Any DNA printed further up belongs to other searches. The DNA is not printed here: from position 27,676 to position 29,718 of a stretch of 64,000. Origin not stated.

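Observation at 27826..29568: Hanks-type kinase with the catalytic residues replaced: a PASTA-bearing pseudokinase next to EccC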

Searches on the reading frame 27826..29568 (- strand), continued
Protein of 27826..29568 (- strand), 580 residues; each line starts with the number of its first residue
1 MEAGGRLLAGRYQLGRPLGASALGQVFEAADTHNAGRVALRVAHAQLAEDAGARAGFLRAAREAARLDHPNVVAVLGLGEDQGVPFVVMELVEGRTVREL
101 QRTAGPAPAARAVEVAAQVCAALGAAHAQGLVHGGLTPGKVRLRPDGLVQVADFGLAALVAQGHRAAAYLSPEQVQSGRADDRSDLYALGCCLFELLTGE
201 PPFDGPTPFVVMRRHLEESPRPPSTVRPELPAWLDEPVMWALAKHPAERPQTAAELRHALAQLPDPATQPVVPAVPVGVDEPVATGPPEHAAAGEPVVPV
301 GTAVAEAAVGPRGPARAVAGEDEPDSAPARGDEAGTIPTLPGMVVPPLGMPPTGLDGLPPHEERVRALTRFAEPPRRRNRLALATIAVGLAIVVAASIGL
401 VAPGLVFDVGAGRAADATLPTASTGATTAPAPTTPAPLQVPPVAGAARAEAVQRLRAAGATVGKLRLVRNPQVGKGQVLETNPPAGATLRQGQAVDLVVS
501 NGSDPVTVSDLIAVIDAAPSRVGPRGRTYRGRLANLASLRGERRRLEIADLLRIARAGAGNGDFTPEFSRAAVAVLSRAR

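Call 11: find_homologous_proteins(query=window:27826-29568:-, max_evalue=1e-30)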
Query window:27826-29568:- (580 aa): 624 proteins with E <= 1e-30 among 8000 candidates; the best 120 are listed.
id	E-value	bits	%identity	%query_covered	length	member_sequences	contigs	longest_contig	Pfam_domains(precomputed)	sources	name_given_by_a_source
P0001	0.0e+0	1225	100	100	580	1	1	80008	PF07714.24,PF00069.32,PF03109.23,PF03793.25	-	-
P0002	0.0e+0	1027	86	100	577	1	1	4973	PF07714.24,PF00069.32,PF03793.25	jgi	jgi:serine/threonine-protein kinase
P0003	1.0e-280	950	79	100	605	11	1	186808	PF07714.24,PF00069.32,PF03109.23,PF03793.25,PF01636.30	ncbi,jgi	-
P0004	6.3e-276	935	81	100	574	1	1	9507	PF07714.24,PF00069.32,PF03109.23,PF03793.25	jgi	jgi:serine/threonine-protein kinase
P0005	7.7e-240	815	71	100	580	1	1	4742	PF07714.24,PF00069.32,PF03109.23,PF03793.25,PF01636.30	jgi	jgi:hypothetical protein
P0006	2.6e-228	777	69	100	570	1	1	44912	PF07714.24,PF00069.32,PF03109.23,PF03793.25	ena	-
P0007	3.2e-228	777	70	100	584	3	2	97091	PF07714.24,PF00069.32,PF03109.23,PF03793.25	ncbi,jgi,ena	-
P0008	1.3e-215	736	64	100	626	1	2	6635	PF07714.24,PF00069.32,PF03109.23,PF03793.25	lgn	-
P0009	5.9e-201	687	84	67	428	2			PF07714.24,PF00069.32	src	-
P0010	1.3e-190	653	63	100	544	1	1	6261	PF07714.24,PF00069.32,PF03109.23,PF03793.25,PF01636.30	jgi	jgi:eukaryotic-like serine/threonine-protein kinase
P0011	1.7e-189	649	62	99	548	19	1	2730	PF07714.24,PF00069.32,PF03793.25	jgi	jgi:eukaryotic-like serine/threonine-protein kinase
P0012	3.0e-189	648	61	100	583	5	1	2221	PF07714.24,PF00069.32,PF03793.25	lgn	-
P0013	2.1e-186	639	62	99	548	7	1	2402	PF07714.24,PF00069.32,PF03793.25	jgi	jgi:eukaryotic-like serine/threonine-protein kinase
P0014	8.9e-181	621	61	37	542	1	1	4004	PF07714.24,PF00069.32,PF03793.25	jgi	jgi:eukaryotic-like serine/threonine-protein kinase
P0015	3.0e-179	615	57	100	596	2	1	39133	PF07714.24,PF00069.32,PF03793.25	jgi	jgi:serine/threonine-protein kinase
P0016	2.1e-178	613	59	100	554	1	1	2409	PF07714.24,PF00069.32,PF03793.25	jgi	jgi:eukaryotic-like serine/threonine-protein kinase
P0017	3.0e-132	460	83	47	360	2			PF07714.24,PF00069.32,PF03109.23,PF01636.30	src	-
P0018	6.4e-126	439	57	27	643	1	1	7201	PF07714.24,PF00069.32,PF03793.25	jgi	jgi:hypothetical protein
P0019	1.3e-125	438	45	98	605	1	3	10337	PF07714.24,PF00069.32,PF03793.25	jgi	jgi:eukaryotic-like serine/threonine-protein kinase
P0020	8.9e-125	436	52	44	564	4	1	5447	PF07714.24,PF00069.32,PF03793.25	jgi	jgi:hypothetical protein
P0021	1.1e-122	429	55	27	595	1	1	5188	PF07714.24,PF00069.32,PF03793.25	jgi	jgi:eukaryotic-like serine/threonine-protein kinase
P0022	1.3e-122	428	49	46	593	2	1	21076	PF07714.24,PF00069.32,PF03793.25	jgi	jgi:eukaryotic-like serine/threonine-protein kinase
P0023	3.7e-122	427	51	34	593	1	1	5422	PF07714.24,PF00069.32,PF03793.25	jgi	jgi:hypothetical protein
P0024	3.6e-121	424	44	99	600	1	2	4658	PF07714.24,PF00069.32,PF03793.25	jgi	jgi:eukaryotic-like serine/threonine-protein kinase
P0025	9.3e-121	422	42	99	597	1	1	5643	PF07714.24,PF00069.32,PF03793.25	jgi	jgi:eukaryotic-like serine/threonine-protein kinase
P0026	1.8e-119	418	60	13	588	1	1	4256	PF07714.24,PF00069.32,PF03793.25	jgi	jgi:hypothetical protein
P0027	1.1e-118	415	56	26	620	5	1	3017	PF07714.24,PF00069.32,PF03793.25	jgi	jgi:hypothetical protein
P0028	2.2e-118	415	48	35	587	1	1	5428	PF07714.24,PF00069.32,PF03793.25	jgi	jgi:eukaryotic-like serine/threonine-protein kinase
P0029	2.2e-118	415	56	26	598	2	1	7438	PF07714.24,PF00069.32,PF03793.25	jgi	jgi:eukaryotic-like serine/threonine-protein kinase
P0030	4.1e-118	414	42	99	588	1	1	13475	PF07714.24,PF00069.32,PF03793.25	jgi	jgi:eukaryotic-like serine/threonine-protein kinase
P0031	8.2e-116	406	55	26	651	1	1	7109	PF07714.24,PF00069.32,PF03793.25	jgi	jgi:eukaryotic-like serine/threonine-protein kinase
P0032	9.1e-106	373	51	45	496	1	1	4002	PF07714.24,PF00069.32,PF03793.25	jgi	jgi:eukaryotic-like serine/threonine-protein kinase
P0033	3.1e-104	368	58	26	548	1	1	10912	PF07714.24,PF00069.32,PF03793.25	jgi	jgi:eukaryotic-like serine/threonine-protein kinase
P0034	3.8e-104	368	55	29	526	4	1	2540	PF07714.24,PF00069.32,PF03793.25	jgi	jgi:hypothetical protein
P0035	1.8e-103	365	43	100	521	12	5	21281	PF07714.24,PF00069.32,PF03793.25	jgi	jgi:hypothetical protein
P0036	2.3e-103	365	51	44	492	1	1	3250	PF07714.24,PF00069.32,PF03793.25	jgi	jgi:eukaryotic-like serine/threonine-protein kinase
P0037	2.5e-103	365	50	35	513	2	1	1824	PF07714.24,PF00069.32,PF03793.25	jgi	jgi:hypothetical protein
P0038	1.7e-102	362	43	84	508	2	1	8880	PF07714.24,PF00069.32,PF03793.25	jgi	jgi:serine/threonine-protein kinase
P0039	7.7e-102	360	44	100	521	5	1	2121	PF07714.24,PF00069.32,PF03793.25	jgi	jgi:eukaryotic-like serine/threonine-protein kinase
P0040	1.1e-101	359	49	35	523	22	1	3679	PF07714.24,PF00069.32,PF03793.25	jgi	jgi:serine/threonine-protein kinase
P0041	1.2e-101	359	57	26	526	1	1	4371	PF07714.24,PF00069.32,PF03793.25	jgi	jgi:eukaryotic-like serine/threonine-protein kinase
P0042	9.0e-101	356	57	23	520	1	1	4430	PF07714.24,PF00069.32,PF03793.25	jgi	jgi:eukaryotic-like serine/threonine-protein kinase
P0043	1.2e-99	353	43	99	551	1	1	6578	PF07714.24,PF00069.32,PF03793.25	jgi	jgi:serine/threonine-protein kinase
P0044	1.2e-91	326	51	27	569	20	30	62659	PF07714.24,PF00069.32,PF03793.25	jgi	jgi:serine/threonine protein kinase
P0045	4.9e-67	245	42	13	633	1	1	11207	PF07714.24,PF00069.32,PF03109.23,PF03793.25,PF01636.30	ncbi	ncbi:MAG: Stk1 family PASTA domain-containing Ser/Thr kinase [Mycobacteriales bacterium]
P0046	1.1e-64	237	48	7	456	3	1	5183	PF07714.24,PF00069.32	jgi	jgi:eukaryotic-like serine/threonine-protein kinase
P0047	1.5e-64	237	44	49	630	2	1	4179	PF07714.24,PF00069.32,PF03109.23,PF03793.25,PF01636.30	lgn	-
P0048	5.4e-64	235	44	49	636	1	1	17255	PF07714.24,PF00069.32,PF03793.25,PF01636.30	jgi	jgi:serine/threonine-protein kinase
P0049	8.6e-64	234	43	49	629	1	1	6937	PF07714.24,PF00069.32,PF03109.23,PF03793.25,PF01636.30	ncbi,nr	ncbi:MAG TPA: Stk1 family PASTA domain-containing Ser/Thr kinase [Mycobacteriales bacterium]|nr:Stk1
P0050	1.8e-63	233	44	49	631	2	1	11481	PF07714.24,PF00069.32,PF03109.23,PF03793.25,PF01636.30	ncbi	-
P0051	4.6e-63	232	35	88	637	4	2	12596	PF07714.24,PF00069.32,PF03109.23,PF03793.25,PF01636.30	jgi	jgi:serine/threonine-protein kinase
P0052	1.1e-62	231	42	48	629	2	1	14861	PF07714.24,PF00069.32,PF03109.23,PF03793.25,PF01636.30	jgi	jgi:serine/threonine-protein kinase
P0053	5.6e-62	228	45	46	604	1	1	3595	PF07714.24,PF00069.32,PF03109.23,PF03793.25,PF01636.30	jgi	jgi:eukaryotic-like serine/threonine-protein kinase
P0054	5.8e-62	228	44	39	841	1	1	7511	PF07714.24,PF00069.32,PF03109.23,PF03793.25,PF01636.30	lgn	-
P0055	6.8e-62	228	46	42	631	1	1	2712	PF07714.24,PF00069.32,PF03109.23,PF03793.25,PF01636.30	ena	-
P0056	7.9e-61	225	41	43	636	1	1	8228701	PF07714.24,PF00069.32,PF03109.23,PF03793.25,PF01636.30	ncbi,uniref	ncbi:Stk1 family PASTA domain-containing Ser/Thr kinase [Streptomyces sp. SAI-129]|uniref:Stk1 famil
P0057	1.3e-60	224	35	13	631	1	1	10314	PF07714.24,PF00069.32,PF03109.23,PF03793.25,PF01636.30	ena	-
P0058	2.5e-60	223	46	44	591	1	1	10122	PF07714.24,PF00069.32,PF03109.23,PF03793.25,PF01636.30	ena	-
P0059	2.5e-60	223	42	43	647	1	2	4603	PF07714.24,PF00069.32,PF03109.23,PF03793.25,PF01636.30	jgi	jgi:beta-lactam-binding protein with PASTA domain/tRNA A-37 threonylcarbamoyl transferase component 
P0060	5.4e-60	222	41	43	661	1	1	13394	PF07714.24,PF00069.32,PF03109.23,PF03793.25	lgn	-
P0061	6.9e-60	221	43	44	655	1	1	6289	PF07714.24,PF00069.32,PF03793.25,PF01636.30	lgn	-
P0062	1.3e-59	221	42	51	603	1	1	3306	PF07714.24,PF00069.32,PF03793.25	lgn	-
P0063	1.9e-59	220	45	53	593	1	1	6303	PF07714.24,PF00069.32,PF03109.23,PF03793.25,PF01636.30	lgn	-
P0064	1.9e-59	220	43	47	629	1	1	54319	PF07714.24,PF00069.32,PF03109.23,PF03793.25,PF01636.30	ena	-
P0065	2.4e-59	220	41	44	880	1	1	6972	PF07714.24,PF00069.32,PF03109.23,PF03793.25,PF01636.30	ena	-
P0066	3.6e-59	219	44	45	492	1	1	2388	PF07714.24,PF00069.32,PF03109.23,PF03793.25,PF01636.30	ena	-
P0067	8.4e-59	218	47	43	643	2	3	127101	PF07714.24,PF00069.32,PF03109.23,PF03793.25,PF01636.30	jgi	jgi:serine/threonine-protein kinase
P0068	1.0e-58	218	34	87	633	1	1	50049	PF07714.24,PF00069.32,PF03109.23,PF03793.25,PF01636.30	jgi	jgi:serine/threonine-protein kinase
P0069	1.3e-58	217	45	45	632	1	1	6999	PF07714.24,PF00069.32,PF03109.23,PF03793.25,PF01636.30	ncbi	-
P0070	1.3e-58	217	46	42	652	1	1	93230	PF07714.24,PF00069.32,PF03109.23,PF03793.25,PF01636.30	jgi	jgi:beta-lactam-binding protein with PASTA domain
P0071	1.4e-58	217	44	45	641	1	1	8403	PF07714.24,PF00069.32,PF03109.23,PF03793.25,PF01636.30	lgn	-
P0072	1.5e-58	217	46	43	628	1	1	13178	PF07714.24,PF00069.32,PF03109.23,PF03793.25,PF01636.30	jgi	jgi:eukaryotic-like serine/threonine-protein kinase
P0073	6.2e-58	215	40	47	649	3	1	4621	PF07714.24,PF00069.32,PF03109.23,PF03793.25,PF01636.30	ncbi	-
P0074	9.4e-58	214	44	50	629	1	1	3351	PF07714.24,PF00069.32,PF03109.23,PF03793.25,PF01636.30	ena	-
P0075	1.1e-57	214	43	54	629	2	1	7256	PF07714.24,PF00069.32,PF03793.25,PF01636.30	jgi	jgi:serine/threonine-protein kinase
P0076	1.3e-57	214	46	45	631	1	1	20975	PF07714.24,PF00069.32,PF03109.23,PF03793.25,PF01636.30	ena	-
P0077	1.3e-57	214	47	45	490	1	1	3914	PF07714.24,PF00069.32,PF03109.23,PF03793.25,PF01636.30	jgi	jgi:eukaryotic-like serine/threonine-protein kinase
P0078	2.1e-57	213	45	43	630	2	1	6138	PF07714.24,PF00069.32,PF03109.23,PF03793.25,PF01636.30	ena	-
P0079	2.5e-57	213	46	45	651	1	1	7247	PF07714.24,PF00069.32,PF03109.23,PF03793.25,PF01636.30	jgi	jgi:beta-lactam-binding protein with PASTA domain/tRNA A-37 threonylcarbamoyl transferase component 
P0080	2.6e-57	213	43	45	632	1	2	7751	PF07714.24,PF00069.32,PF03109.23,PF03793.25,PF01636.30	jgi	jgi:beta-lactam-binding protein with PASTA domain/tRNA A-37 threonylcarbamoyl transferase component 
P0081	2.8e-57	213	34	87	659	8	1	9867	PF07714.24,PF00069.32,PF03109.23,PF03793.25,PF01636.30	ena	-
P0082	3.2e-57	213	40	43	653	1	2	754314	PF07714.24,PF00069.32,PF03109.23,PF03793.25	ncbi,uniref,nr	ncbi:Stk1 family PASTA domain-containing Ser/Thr kinase [Streptomyces salinarius]|uniref:Stk1 family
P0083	3.6e-57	212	43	43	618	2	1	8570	PF07714.24,PF00069.32,PF03109.23,PF03793.25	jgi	-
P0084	3.7e-57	212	45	45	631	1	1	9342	PF07714.24,PF00069.32,PF03109.23,PF03793.25,PF01636.30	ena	-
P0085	3.8e-57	212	47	45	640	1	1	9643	PF07714.24,PF00069.32,PF03109.23,PF03793.25,PF01636.30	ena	-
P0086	5.5e-57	212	42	49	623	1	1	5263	PF07714.24,PF00069.32,PF03109.23,PF03793.25,PF01636.30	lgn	-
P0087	5.6e-57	212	33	13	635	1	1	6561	PF07714.24,PF00069.32,PF03109.23,PF03793.25,PF01636.30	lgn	-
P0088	7.2e-57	211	33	87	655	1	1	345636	PF07714.24,PF00069.32,PF03109.23,PF03793.25,PF01636.30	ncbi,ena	-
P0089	9.7e-57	211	41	43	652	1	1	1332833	PF07714.24,PF00069.32,PF03109.23,PF03793.25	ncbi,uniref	ncbi:Stk1 family PASTA domain-containing Ser/Thr kinase [Streptomyces sp. NPDC048187]|uniref:Stk1 fa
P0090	1.2e-56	211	43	45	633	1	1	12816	PF07714.24,PF00069.32,PF03109.23,PF03793.25,PF01636.30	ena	-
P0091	1.2e-56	211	46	42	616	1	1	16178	PF07714.24,PF00069.32,PF03109.23,PF03793.25,PF01636.30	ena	-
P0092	1.3e-56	211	45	47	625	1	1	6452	PF07714.24,PF00069.32,PF03109.23,PF03793.25,PF01636.30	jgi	jgi:beta-lactam-binding protein with PASTA domain/tRNA A-37 threonylcarbamoyl transferase component 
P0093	1.4e-56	210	37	13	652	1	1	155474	PF07714.24,PF00069.32,PF03109.23,PF03793.25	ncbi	ncbi:Stk1 family PASTA domain-containing Ser/Thr kinase [Streptomyces sp. NPDC003757]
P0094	1.4e-56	210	47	43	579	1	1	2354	PF07714.24,PF00069.32,PF03109.23,PF03793.25,PF01636.30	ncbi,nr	ncbi:MAG: Stk1 family PASTA domain-containing Ser/Thr kinase, partial [Propionibacteriales bacterium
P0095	1.5e-56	210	48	7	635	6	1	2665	PF07714.24,PF00069.32,PF03109.23,PF03793.25,PF01636.30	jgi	jgi:serine/threonine-protein kinase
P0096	1.7e-56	210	40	45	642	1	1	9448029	PF07714.24,PF00069.32,PF03109.23,PF03793.25,PF01636.30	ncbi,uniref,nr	ncbi:Stk1 family PASTA domain-containing Ser/Thr kinase [Streptomyces sp. Act143]|uniref:Stk1 family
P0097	1.7e-56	210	40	43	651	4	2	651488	PF07714.24,PF00069.32,PF03109.23,PF03793.25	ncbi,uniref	ncbi:Stk1 family PASTA domain-containing Ser/Thr kinase [Streptomyces sp. NPDC017230]|uniref:Stk1 fa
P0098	1.9e-56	210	40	43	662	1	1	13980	PF07714.24,PF00069.32,PF03109.23,PF03793.25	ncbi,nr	ncbi:Stk1 family PASTA domain-containing Ser/Thr kinase [Streptomyces sp. SID5477]|nr:Stk1 family PA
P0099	3.4e-56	209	44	47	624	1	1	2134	PF07714.24,PF00069.32,PF03109.23,PF03793.25,PF01636.30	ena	-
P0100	5.2e-56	209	43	46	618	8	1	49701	PF07714.24,PF00069.32,PF03109.23,PF03793.25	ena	-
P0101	5.3e-56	209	44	40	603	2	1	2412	PF07714.24,PF00069.32,PF03109.23,PF03793.25,PF01636.30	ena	-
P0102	6.3e-56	208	47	43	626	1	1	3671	PF07714.24,PF00069.32,PF03109.23,PF03793.25,PF01636.30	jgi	jgi:eukaryotic-like serine/threonine-protein kinase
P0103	6.3e-56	208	42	48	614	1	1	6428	PF07714.24,PF00069.32,PF03109.23,PF03793.25,PF01636.30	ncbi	-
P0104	7.2e-56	208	45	42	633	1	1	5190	PF07714.24,PF00069.32,PF03109.23,PF03793.25,PF01636.30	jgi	jgi:serine/threonine-protein kinase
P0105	7.6e-56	208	39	43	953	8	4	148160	PF06293.21,PF07714.24,PF00069.32,PF03109.23,PF19974.6,PF01163.29,PF01636.30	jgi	-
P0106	1.2e-55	207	44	41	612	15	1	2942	PF07714.24,PF00069.32,PF03109.23,PF03793.25,PF01636.30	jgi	jgi:beta-lactam-binding protein with PASTA domain/tRNA A-37 threonylcarbamoyl transferase component 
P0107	1.2e-55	207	46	43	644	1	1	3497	PF07714.24,PF00069.32,PF03109.23,PF03793.25,PF01636.30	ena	-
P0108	1.5e-55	207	39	46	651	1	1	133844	PF07714.24,PF00069.32,PF03109.23,PF03793.25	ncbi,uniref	ncbi:Stk1 family PASTA domain-containing Ser/Thr kinase [Streptomyces rochei]|uniref:Stk1 family PAS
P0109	1.6e-55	207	45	43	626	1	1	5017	PF07714.24,PF00069.32,PF03109.23,PF03793.25,PF01636.30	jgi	jgi:serine/threonine-protein kinase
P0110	1.8e-55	207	46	45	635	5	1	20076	PF07714.24,PF00069.32,PF03109.23,PF03793.25,PF01636.30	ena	-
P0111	1.9e-55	207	36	13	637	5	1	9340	PF07714.24,PF00069.32,PF03109.23,PF03793.25,PF01636.30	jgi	-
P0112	2.0e-55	207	33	13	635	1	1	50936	PF07714.24,PF00069.32,PF03109.23,PF03793.25,PF01636.30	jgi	jgi:serine/threonine-protein kinase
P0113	2.2e-55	207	42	43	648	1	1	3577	PF07714.24,PF00069.32,PF03109.23,PF03793.25,PF01636.30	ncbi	-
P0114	3.5e-55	206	33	13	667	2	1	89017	PF07714.24,PF00069.32,PF03109.23,PF03793.25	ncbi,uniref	ncbi:Stk1 family PASTA domain-containing Ser/Thr kinase [Streptomyces sp. NPDC056296]|uniref:Stk1 fa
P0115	3.7e-55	206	43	41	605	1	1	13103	PF07714.24,PF00069.32,PF03793.25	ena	-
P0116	4.6e-55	206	40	47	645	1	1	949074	PF07714.24,PF00069.32,PF03109.23,PF03793.25,PF01636.30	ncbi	-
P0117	4.6e-55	206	43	43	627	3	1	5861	PF07714.24,PF00069.32,PF03109.23,PF03793.25,PF01636.30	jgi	jgi:serine/threonine-protein kinase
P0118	5.0e-55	205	39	46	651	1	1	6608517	PF07714.24,PF00069.32,PF03109.23,PF03793.25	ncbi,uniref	ncbi:Stk1 family PASTA domain-containing Ser/Thr kinase [Streptomyces rochei]|uniref:Stk1 family PAS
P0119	5.6e-55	205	40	45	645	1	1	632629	PF07714.24,PF00069.32,PF03109.23,PF03793.25,PF01636.30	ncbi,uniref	ncbi:Stk1 family PASTA domain-containing Ser/Thr kinase [Streptomyces sp. NPDC019990]|uniref:Stk1 fa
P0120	5.8e-55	205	36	88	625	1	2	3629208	PF07714.24,PF00069.32,PF03109.23,PF03793.25,PF01636.30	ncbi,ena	-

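Call 15: find_encoding_contigs(protein=P0003, flank=10000, max_places=2)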
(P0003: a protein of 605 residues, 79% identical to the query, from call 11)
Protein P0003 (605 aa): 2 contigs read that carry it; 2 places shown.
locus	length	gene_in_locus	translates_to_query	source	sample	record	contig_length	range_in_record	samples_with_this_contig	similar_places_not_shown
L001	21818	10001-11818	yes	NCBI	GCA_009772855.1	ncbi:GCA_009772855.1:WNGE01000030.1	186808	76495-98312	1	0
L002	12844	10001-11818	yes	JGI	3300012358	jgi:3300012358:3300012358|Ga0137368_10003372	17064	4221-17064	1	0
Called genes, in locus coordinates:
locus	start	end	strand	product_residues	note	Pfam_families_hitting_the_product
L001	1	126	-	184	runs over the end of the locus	PF04542:Sigma70_r2, PF08281:Sigma70_r4_2, PF04545:Sigma70_r4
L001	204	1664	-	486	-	-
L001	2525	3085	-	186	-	PF07336:ABATE, PF11706:zf-CGNR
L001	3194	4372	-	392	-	PF05977:MFS_3, PF07690:MFS_1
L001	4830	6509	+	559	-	PF00188:CAP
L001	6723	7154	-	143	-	-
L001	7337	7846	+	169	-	PF01047:MarR, PF12802:MarR_2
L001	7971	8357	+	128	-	PF09969:DUF2203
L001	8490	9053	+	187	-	PF04542:Sigma70_r2, PF08281:Sigma70_r4_2, PF04545:Sigma70_r4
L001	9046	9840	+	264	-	PF13490:zf-HC2 (weak), PF10099:RskA_C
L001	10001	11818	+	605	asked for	PF00069:Pkinase, PF01636:APH (weak), PF03109:ABC1 (faint), PF07714:PK_Tyr_Ser-Thr, PF03793:PASTA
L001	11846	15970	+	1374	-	PF13191:AAA_16 (faint), PF01580:FtsK_SpoIIIE, PF01935:DUF87 (faint), PF05729:NACHT (faint), PF13401:AAA_22 (faint), PF13555:AAA_29 (faint), PF25199:nSTAND_NTPase5 (faint), PF01580:FtsK_SpoIIIE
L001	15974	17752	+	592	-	PF08817:YukD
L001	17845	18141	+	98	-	PF06013:WXG100, PF10824:T7SS_ESX_EspC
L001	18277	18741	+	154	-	PF08534:Redoxin, PF00578:AhpC-TSA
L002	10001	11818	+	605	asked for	PF00069:Pkinase, PF01636:APH (weak), PF03109:ABC1 (faint), PF07714:PK_Tyr_Ser-Thr, PF03793:PASTA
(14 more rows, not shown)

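Call 16: find_encoding_contigs(protein=P0044, flank=10000, max_places=3)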
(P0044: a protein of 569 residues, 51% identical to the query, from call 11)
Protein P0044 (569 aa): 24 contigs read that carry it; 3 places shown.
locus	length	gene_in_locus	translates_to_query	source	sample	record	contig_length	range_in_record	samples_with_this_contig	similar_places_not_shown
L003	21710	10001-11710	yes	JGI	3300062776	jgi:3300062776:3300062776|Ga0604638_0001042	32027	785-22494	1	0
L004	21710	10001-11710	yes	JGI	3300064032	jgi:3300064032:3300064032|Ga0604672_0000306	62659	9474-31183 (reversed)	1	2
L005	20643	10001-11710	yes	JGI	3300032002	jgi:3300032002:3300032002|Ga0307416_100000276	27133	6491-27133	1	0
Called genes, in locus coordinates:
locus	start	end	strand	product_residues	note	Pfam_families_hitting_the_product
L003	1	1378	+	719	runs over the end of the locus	?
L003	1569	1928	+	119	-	PF03551:PadR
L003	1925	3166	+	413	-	-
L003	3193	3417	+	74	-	PF23855:DUF7218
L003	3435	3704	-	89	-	-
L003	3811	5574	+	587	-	PF02776:TPP_enzyme_N, PF00205:TPP_enzyme_M, PF02775:TPP_enzyme_C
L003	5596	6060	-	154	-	PF00903:Glyoxalase, PF18029:Glyoxalase_6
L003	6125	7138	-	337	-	PF08100:Dimerisation (weak), PF25213:HVO_A0261_N (weak), PF00891:Methyltransf_2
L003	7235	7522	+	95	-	-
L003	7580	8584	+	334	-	PF01408:GFO_IDH_MocA, PF22725:GFO_IDH_MocA_C3, PF02894:GFO_IDH_MocA_C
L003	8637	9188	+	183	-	PF04542:Sigma70_r2, PF08281:Sigma70_r4_2, PF04545:Sigma70_r4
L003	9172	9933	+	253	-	-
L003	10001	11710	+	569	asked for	PF00069:Pkinase, PF07714:PK_Tyr_Ser-Thr, PF03793:PASTA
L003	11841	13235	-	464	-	PF08817:YukD, PF19053:EccD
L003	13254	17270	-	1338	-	PF13191:AAA_16 (faint), PF13401:AAA_22 (faint), PF01580:FtsK_SpoIIIE, PF20703:nSTAND1 (faint), PF05729:NACHT (faint), PF01580:FtsK_SpoIIIE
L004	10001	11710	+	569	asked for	PF00069:Pkinase, PF07714:PK_Tyr_Ser-Thr, PF03793:PASTA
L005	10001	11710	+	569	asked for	PF00069:Pkinase, PF07714:PK_Tyr_Ser-Thr, PF03793:PASTA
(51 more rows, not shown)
